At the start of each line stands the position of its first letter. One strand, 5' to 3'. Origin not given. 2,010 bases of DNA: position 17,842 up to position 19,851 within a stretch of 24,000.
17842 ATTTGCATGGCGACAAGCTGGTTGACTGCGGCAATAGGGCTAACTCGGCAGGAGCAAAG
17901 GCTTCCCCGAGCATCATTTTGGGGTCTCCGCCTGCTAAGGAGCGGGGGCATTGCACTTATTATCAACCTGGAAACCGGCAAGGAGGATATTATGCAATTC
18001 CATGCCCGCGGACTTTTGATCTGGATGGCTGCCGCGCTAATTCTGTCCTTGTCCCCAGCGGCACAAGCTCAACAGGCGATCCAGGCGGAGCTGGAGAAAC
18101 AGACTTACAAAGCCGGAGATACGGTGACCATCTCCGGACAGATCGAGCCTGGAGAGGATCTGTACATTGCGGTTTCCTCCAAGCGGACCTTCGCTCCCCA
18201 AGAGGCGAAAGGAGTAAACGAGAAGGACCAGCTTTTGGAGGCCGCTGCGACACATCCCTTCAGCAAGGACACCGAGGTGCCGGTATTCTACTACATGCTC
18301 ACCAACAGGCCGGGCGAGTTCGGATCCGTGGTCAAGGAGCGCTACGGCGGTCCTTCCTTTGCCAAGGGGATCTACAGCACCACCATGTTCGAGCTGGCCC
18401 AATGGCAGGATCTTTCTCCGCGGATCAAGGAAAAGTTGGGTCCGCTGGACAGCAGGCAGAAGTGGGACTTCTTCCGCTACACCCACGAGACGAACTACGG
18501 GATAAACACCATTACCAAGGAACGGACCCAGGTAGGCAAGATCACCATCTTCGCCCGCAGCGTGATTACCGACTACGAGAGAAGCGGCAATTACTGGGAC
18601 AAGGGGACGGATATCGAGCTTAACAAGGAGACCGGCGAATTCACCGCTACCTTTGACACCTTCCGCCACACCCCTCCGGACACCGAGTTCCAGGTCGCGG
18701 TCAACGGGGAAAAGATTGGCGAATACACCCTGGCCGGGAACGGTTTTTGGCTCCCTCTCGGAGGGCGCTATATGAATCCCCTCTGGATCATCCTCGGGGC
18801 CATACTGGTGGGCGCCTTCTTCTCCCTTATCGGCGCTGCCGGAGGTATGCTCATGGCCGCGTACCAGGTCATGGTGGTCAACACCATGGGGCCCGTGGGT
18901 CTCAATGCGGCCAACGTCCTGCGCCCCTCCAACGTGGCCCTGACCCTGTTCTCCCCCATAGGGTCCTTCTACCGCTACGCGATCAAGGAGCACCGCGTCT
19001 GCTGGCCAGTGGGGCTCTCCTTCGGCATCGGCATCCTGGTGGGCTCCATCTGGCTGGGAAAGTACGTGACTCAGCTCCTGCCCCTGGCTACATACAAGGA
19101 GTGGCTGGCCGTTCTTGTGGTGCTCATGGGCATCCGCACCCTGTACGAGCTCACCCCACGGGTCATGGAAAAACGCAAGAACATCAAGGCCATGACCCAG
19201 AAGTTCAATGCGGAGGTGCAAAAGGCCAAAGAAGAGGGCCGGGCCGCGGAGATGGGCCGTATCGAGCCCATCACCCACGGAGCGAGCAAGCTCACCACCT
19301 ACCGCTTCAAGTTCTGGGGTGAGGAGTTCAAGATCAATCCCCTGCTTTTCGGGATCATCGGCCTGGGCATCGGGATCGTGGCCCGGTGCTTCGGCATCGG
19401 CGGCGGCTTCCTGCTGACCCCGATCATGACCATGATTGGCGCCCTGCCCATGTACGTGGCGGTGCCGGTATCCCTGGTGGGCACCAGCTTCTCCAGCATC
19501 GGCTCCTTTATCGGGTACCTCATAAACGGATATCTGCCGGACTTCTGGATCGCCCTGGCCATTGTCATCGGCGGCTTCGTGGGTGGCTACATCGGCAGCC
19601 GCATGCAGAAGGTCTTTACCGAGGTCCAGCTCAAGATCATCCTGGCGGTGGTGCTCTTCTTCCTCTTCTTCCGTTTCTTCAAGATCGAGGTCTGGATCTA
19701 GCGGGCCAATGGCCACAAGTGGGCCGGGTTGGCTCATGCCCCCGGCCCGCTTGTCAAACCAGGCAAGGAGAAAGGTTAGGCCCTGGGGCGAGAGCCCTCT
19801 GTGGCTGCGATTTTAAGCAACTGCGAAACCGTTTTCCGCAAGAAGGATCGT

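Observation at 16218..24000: Sigma-54-controlled locus linking an atypical TSUP permease to a cytoplasmic PsrA/acetylene-hydratase-like Mo/W enzyme: candidate uncharacterised pathway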

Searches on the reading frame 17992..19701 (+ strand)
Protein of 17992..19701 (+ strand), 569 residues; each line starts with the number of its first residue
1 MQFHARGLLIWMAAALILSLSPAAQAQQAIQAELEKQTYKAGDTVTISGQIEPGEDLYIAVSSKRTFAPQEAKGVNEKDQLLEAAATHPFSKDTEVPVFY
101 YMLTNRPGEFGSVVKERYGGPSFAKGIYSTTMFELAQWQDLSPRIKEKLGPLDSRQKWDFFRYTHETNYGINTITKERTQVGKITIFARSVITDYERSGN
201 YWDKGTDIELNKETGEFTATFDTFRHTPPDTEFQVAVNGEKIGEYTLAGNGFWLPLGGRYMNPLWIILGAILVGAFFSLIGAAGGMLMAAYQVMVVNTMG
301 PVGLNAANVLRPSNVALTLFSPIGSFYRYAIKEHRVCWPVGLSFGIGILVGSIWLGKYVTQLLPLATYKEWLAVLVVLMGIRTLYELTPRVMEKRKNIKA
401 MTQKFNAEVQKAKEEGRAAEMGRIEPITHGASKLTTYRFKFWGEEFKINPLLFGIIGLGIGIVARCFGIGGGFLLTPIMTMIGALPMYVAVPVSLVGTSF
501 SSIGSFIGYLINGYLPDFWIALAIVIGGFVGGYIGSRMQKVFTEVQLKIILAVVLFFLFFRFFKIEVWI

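Call 6: search_protein_families(library=pfam, proteins=[window:17992-19701:+], max_evalue=0.01)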
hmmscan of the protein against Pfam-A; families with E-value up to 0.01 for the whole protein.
window:17992-19701:+ (569 aa): 1 family
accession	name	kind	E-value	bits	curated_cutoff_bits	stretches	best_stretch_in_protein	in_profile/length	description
PF01925.25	TauE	-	2.4e-31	109.7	32.6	1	266-560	1-235/237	Sulfite exporter TauE/SafE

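Call 7: search_protein_families(library=ncbifam, proteins=[window:17992-19701:+], max_evalue=0.01)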
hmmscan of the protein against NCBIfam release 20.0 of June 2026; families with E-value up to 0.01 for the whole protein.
window:17992-19701:+ (569 aa): 1 family
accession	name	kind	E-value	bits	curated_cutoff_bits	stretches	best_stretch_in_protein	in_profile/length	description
NF040961.1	MamO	equivalog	4.2e-06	25.4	800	1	353-562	451-647/648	magnetosome protein MamO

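Call 60: find_homologous_proteins(query=window:17992-19701:+, max_evalue=1e-10)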
Query window:17992-19701:+ (569 aa): 838 proteins with E <= 1e-10 among 8000 candidates; the best 120 are listed.
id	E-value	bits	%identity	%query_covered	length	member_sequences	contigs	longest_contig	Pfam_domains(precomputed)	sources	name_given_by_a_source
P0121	0.0e+0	1189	91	100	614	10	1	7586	PF26800.1,PF01925.26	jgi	-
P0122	0.0e+0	1185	90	100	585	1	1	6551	PF26800.1,PF01925.26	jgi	jgi:hypothetical protein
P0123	0.0e+0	1183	90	100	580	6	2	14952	PF26800.1,PF01925.26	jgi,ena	-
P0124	0.0e+0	1158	89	100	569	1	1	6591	PF26800.1,PF01925.26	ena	-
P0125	0.0e+0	1064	80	99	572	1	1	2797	PF26800.1,PF01925.26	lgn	-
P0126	0.0e+0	1062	82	94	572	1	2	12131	PF26800.1,PF01925.26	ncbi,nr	ncbi:MAG: sulfite exporter TauE/SafE family protein [Desulfobacteraceae bacterium]|nr:sulfite export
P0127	0.0e+0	1061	84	93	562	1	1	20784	PF26800.1,PF01925.26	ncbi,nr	ncbi:MAG: sulfite exporter TauE/SafE family protein [Desulfobacterales bacterium]|nr:sulfite exporte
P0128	0.0e+0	1060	83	96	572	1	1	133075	PF26800.1,PF01925.26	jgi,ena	-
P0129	0.0e+0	1054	84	94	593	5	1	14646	PF26800.1,PF01925.26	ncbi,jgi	-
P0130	0.0e+0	1049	82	96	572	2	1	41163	PF26800.1,PF01925.26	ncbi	ncbi:MAG: sulfite exporter TauE/SafE family protein [Thermodesulfobacteriota bacterium]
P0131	0.0e+0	1049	82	96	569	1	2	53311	PF26800.1,PF01925.26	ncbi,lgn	-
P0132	0.0e+0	1042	83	93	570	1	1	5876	PF26800.1,PF01925.26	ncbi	ncbi:MAG: sulfite exporter TauE/SafE family protein [Desulfobacterales bacterium]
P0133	0.0e+0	1039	81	97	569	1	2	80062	PF26800.1,PF01925.26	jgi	-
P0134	0.0e+0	1037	80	97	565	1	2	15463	PF26800.1,PF01925.26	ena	-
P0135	0.0e+0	1037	80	97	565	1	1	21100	PF26800.1,PF01925.26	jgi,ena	-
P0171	3.5e-289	978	75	99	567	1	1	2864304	PF26800.1,PF01925.26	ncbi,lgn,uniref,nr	ncbi:sulfite exporter TauE/SafE family protein [Desulfohalobium retbaense]|uniref:Probable membrane 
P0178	5.2e-286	968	76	96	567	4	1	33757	PF26800.1,PF01925.26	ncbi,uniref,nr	ncbi:sulfite exporter TauE/SafE family protein [Desulfovermiculus halophilus]|uniref:sulfite exporte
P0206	9.6e-271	917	73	95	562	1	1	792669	PF26800.1,PF01925.26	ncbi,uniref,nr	ncbi:sulfite exporter TauE/SafE family protein [Desulfohalovibrio reitneri]|uniref:sulfite exporter 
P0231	4.6e-252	856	66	97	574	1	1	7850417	PF26800.1,PF01925.26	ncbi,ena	-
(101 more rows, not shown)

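Call 61: find_encoding_contigs(protein=P0171, flank=10000, max_places=2)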
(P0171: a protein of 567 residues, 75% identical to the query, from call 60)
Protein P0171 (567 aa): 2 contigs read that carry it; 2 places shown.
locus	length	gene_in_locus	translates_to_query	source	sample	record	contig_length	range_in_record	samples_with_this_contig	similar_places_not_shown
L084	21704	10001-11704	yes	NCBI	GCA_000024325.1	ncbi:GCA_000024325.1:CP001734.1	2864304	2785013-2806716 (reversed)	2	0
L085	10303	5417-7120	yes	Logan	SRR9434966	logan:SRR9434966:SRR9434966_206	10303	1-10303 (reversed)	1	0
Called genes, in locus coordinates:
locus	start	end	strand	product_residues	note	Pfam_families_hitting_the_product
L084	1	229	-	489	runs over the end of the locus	PF00158:Sigma54_activat, PF14532:Sigma54_activ_2, PF25601:AAA_lid_14, PF02954:HTH_8 (weak)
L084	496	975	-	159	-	-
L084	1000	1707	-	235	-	PF13529:Peptidase_C39_2 (weak), PF03412:Peptidase_C39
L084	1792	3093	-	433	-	PF27129:FapBC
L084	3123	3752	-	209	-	PF27129:FapBC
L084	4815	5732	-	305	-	PF03547:Mem_trans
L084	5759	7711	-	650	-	PF08447:PAS_3 (weak), PF00990:GGDEF, PF00563:EAL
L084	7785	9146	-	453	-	PF02321:OEP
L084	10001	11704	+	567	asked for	PF26800:DUF8269, PF01925:TauE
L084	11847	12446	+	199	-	-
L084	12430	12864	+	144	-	-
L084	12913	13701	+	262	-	PF02596:DUF169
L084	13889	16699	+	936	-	PF02613:Nitrate_red_del, PF04879:Molybdop_Fe4S4, PF00384:Molybdopterin, PF01568:Molydop_binding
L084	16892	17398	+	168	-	PF00571:CBS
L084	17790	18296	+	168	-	PF00571:CBS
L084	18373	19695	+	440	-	PF02040:ArsB, PF03600:CitMHS, PF06450:NhaB (weak)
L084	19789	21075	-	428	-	PF00501:AMP-binding, PF14535:AMP-binding_C_2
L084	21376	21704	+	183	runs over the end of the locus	PF13588:HSDR_N_2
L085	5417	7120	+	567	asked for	PF26800:DUF8269, PF01925:TauE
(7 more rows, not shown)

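Call 64: search_protein_families(library=ncbifam, proteins=[L084:13889-16699:+, L084:12913-13701:+, L084:11847-12446:+, L084:12430-12864:+], max_evalue=0.00001)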
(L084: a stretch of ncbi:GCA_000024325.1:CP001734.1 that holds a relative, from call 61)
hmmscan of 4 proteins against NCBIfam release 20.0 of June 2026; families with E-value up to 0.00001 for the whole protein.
L084:13889-16699:+ (936 aa): 27 families (the best 25 are shown)
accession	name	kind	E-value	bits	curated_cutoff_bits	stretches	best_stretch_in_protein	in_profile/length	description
NF012032.0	PRK15488.1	equivalog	2e-77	260.9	694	2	240-561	36-360/759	thiosulfate reductase PhsA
TIGR01591.1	Fdh-alpha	equivalog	2e-67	227.8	666.25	3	390-565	153-320/672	formate dehydrogenase subunit alpha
TIGR02166.1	dmsA_ynfE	subfamily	2.9e-65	220.8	777.7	2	243-566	41-401/794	DMSO/selenate family reductase complex A subunit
NF041885.1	selenate_YnfE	exception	3.9e-49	167.2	1675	2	380-563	206-405/805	selenate/tellurate reductase subunit YnfE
NF011566.1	PRK14990.1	exception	1.1e-45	156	1600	2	390-563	229-418/814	dimethylsulfoxide reductase subunit A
NF041884.1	selenate_YnfF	exception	1.3e-44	152.3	1650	2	396-562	215-397/798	selenate/tellurate reductase subunit YnfF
NF047855.1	AssmNtatRedNasC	equivalog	3.4e-44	151.2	1100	3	416-541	202-321/708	assimilatory nitrate reductase catalytic subunit NasC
TIGR00509.1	bisC_fam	subfamily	4.9e-39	134.2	1017.55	1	409-561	189-342/772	molybdopterin guanine dinucleotide-containing S/N-oxide reductase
NF041783.2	mnquin_red_QrcB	equivalog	8.5e-39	133.3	440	1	244-708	49-503/695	menaquinone reductase molybdopterin-binding-like subunit QrcB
TIGR03479.1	DMSO_red_II_alp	subfamily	1.4e-36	125.9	984.75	2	249-477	60-307/913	molybdopterin-dependent oxidoreductase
NF041714.1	arsenate_red_ArrA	equivalog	2.1e-36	125.4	1600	1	246-562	49-399/848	arsenate respiratory reductase molybdopterin-containing subunit ArrA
TIGR02164.1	torA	equivalog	1.6e-29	102.6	1465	1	414-561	243-391/824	trimethylamine-N-oxide reductase TorA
NF011682.0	PRK15102.1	equivalog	9.3e-29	100.1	909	1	414-561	247-395/829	trimethylamine-N-oxide reductase TorA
TIGR01553.1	formate-DH-alph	equivalog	1.5e-23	82.6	814.2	1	387-479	216-306/1009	formate dehydrogenase-N subunit alpha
NF041323.1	Nitr_red_NasA_Halo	equivalog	4e-21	75.2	1000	1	419-551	178-300/673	assimilatory nitrate reductase NasA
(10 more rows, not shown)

L084:12913-13701:+ (262 aa): 0 families

L084:11847-12446:+ (199 aa): 0 families

L084:12430-12864:+ (144 aa): 0 families

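Call 65: find_encoding_contigs(protein=P0206, flank=8000, max_places=1)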
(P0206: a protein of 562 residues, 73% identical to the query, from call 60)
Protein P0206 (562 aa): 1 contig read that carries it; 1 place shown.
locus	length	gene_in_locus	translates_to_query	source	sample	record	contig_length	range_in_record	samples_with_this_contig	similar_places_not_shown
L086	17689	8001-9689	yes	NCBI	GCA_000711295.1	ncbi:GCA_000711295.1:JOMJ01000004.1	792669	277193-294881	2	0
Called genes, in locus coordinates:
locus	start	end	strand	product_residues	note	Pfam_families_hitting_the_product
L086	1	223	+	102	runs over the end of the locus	PF00420:Oxidored_q2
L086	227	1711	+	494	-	PF00662:Proton_antipo_N (weak), PF00361:Proton_antipo_M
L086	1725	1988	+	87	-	-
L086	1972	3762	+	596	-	PF00361:Proton_antipo_M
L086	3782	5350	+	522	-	PF01059:Oxidored_q5_N (weak), PF00361:Proton_antipo_M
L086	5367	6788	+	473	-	PF00361:Proton_antipo_M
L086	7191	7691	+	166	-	PF13237:Fer4_10 (faint), PF12838:Fer4_7 (weak), PF13247:Fer4_11, PF13187:Fer4_9 (weak), PF14697:Fer4_21 (weak), PF12797:Fer4_2 (weak), PF00037:Fer4 (weak), PF12837:Fer4_6 (weak), +1 more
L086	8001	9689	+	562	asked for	PF26800:DUF8269, PF01925:TauE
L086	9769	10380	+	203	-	-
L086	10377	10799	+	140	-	-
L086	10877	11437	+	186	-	PF13588:HSDR_N_2 (weak)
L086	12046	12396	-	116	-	-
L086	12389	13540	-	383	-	PF13188:PAS_8 (weak), PF02518:HATPase_c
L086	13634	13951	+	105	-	-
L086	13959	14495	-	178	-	-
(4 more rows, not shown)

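Call 66: find_encoding_contigs(protein=P0231, flank=8000, max_places=1)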
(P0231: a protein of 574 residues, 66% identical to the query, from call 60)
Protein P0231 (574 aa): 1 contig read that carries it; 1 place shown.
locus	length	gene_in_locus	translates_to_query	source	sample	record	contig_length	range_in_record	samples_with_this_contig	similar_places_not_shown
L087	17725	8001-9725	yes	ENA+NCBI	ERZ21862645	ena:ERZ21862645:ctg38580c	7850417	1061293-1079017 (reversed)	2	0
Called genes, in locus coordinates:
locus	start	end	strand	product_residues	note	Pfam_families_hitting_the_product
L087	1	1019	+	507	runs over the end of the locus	PF00072:Response_reg, PF00989:PAS (faint), PF00512:HisKA, PF02518:HATPase_c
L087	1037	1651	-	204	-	PF12844:HTH_19, PF01381:HTH_3, PF13443:HTH_26 (faint), PF07883:Cupin_2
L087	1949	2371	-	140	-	-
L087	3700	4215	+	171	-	PF12838:Fer4_7 (weak), PF13247:Fer4_11, PF12838:Fer4_7, PF13187:Fer4_9, PF00037:Fer4, PF12797:Fer4_2 (weak), PF12837:Fer4_6 (weak), PF13237:Fer4_10 (weak), +1 more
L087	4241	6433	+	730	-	PF14691:Fer4_20, PF07992:Pyr_redox_2, PF13450:NAD_binding_8 (weak), PF13738:Pyr_redox_3 (weak), PF00070:Pyr_redox (weak), PF12838:Fer4_7 (weak), PF13187:Fer4_9, PF00037:Fer4 (weak), +1 more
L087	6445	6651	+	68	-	-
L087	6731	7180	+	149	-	PF00571:CBS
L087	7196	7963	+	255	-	PF13510:Fer2_4, PF13187:Fer4_9 (faint), PF12838:Fer4_7, PF14697:Fer4_21 (weak), PF00037:Fer4, PF12837:Fer4_6 (weak)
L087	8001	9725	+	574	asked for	PF26800:DUF8269, PF01925:TauE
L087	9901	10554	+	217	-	-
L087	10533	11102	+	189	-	-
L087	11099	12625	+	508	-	PF00989:PAS (weak), PF13188:PAS_8 (weak), PF00512:HisKA, PF02518:HATPase_c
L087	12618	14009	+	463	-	PF00072:Response_reg, PF00158:Sigma54_activat, PF14532:Sigma54_activ_2, PF00004:AAA (faint), PF07724:AAA_2 (weak), PF07728:AAA_5, PF25601:AAA_lid_14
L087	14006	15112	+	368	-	PF04055:Radical_SAM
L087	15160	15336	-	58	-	-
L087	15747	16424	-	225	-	PF00571:CBS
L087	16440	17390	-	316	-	PF00850:Hist_deacetyl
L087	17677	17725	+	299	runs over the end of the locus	PF01370:Epimerase, PF13460:NAD_binding_10 (weak), PF16363:GDP_Man_Dehyd (weak), PF08338:DUF1731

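Call 67: find_encoding_contigs(protein=P0178, flank=8000, max_places=1)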
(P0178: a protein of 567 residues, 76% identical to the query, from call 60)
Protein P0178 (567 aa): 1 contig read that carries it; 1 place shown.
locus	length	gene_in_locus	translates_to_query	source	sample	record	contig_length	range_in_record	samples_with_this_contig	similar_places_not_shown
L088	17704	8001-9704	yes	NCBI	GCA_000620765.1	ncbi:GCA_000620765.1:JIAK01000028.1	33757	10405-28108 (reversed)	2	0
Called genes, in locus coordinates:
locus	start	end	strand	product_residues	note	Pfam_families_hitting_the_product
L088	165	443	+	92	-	-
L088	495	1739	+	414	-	PF09699:Paired_CXXCH_1 (faint), PF14522:Cytochrome_C7 (faint), PF14537:Cytochrom_c3_2 (faint), PF22113:Mtrc-MtrF_II-IV_dom (faint), PF13447:Multi-haem_cyto, PF13435:Cytochrome_C554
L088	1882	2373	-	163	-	PF20797:HepT-like_2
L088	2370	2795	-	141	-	PF18765:Polbeta (faint)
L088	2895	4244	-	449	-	PF00072:Response_reg, PF00158:Sigma54_activat, PF01078:Mg_chelatase (faint), PF14532:Sigma54_activ_2, PF07728:AAA_5 (weak), PF25601:AAA_lid_14, PF02954:HTH_8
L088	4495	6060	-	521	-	PF17203:sCache_3_2, PF00672:HAMP (faint), PF00512:HisKA, PF02518:HATPase_c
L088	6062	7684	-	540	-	PF12974:Phosphonate-bd, PF09084:NMT1 (faint), PF12727:PBP_like (faint), PF12974:Phosphonate-bd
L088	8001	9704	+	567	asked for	PF26800:DUF8269, PF01925:TauE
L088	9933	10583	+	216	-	PF01956:EMC3_TMCO1 (weak)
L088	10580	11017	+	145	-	-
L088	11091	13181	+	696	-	PF04879:Molybdop_Fe4S4, PF00384:Molybdopterin, PF01568:Molydop_binding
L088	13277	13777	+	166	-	PF13237:Fer4_10 (faint), PF12838:Fer4_7, PF13247:Fer4_11, PF14697:Fer4_21 (weak), PF13187:Fer4_9 (weak), PF12838:Fer4_7 (weak), PF12797:Fer4_2 (weak), PF00037:Fer4, +3 more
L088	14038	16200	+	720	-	PF01266:DAO (faint), PF14691:Fer4_20, PF07992:Pyr_redox_2, PF13450:NAD_binding_8 (weak), PF13738:Pyr_redox_3 (weak), PF12838:Fer4_7, PF13187:Fer4_9 (weak), PF00037:Fer4 (weak), +1 more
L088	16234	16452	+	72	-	-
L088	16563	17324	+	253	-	PF13510:Fer2_4, PF13187:Fer4_9 (faint), PF14697:Fer4_21, PF12838:Fer4_7, PF00037:Fer4 (weak)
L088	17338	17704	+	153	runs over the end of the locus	PF09537:DUF2383 (faint), PF02915:Rubrerythrin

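Call 79: predict_structure(alignment_id=A2)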
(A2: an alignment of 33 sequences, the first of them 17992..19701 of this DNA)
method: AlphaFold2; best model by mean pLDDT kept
length: 569 residues; sequences in the alignment: 33
mean_pLDDT: 69.4   pTM: 0.60
mean pLDDT of the five models: 69.4, 68.7, 66.0, 60.2, 56.3
residues with pLDDT >= 90: 78; 70-90: 178; 50-70: 250; < 50: 63
segments of 3 or more residues with pLDDT < 50: 21-28, 171-188, 295-313, 359-366, 431-433, 565-569
pLDDT, mean of each block of 10 residues (from residue 1): 63 71 48 91 92 93 84 72 87 81 90 74 60 86 89 89 71 45 46 87 87 94 81 91 90 71 74 71 55 48 43 53 70 62 68 58 50 64 68 62 66 66 54 55 59 70 60 62 58 68 67 59 73 75 71 68 46
secondary structure, 60 per line:
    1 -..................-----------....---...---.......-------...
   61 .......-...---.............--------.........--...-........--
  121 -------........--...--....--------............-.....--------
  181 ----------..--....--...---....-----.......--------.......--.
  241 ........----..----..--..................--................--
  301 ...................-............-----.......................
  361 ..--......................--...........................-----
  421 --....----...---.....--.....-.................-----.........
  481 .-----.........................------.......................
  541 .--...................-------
elements in order: H2-19 E31-34 E38-40 E44-50 E58-67 H75-87 E96-104 E111-118 E128-135 H143-146 H155-166 H168-172 H195-198 E207-210 E216-222 E231-237 E240-248 H263-280 H283-298 H301-319 H321-332 H338-362 H365-386 H389-415 E423-426 E437-441 E444-448 H450-466 H472-481 H487-511 H518-541 H544-562
